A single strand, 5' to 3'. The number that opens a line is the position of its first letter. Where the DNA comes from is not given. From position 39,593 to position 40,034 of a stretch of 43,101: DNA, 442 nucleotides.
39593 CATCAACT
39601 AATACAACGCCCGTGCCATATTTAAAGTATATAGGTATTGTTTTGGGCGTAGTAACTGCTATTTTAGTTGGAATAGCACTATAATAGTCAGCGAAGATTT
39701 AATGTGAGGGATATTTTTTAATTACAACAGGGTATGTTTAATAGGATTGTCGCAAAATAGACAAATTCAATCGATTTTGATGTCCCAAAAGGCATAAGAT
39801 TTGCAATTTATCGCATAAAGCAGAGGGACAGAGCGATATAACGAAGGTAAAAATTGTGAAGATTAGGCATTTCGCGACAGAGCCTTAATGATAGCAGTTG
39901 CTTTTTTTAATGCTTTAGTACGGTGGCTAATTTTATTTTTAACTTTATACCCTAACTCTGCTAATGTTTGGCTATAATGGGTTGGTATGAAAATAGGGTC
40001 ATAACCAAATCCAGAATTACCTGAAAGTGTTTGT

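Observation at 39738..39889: Reconstructable empty site: element copy D replaced the C-terminal tail and stop codon of rdgB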

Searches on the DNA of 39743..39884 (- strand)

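Call 50: search_dna_similar(query=window:39743-39884:-, collection=plasmids, mode=distant, max_evalue=0.01, max_rows=10)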
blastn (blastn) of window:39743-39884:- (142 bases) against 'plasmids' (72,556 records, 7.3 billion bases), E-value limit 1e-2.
No match.
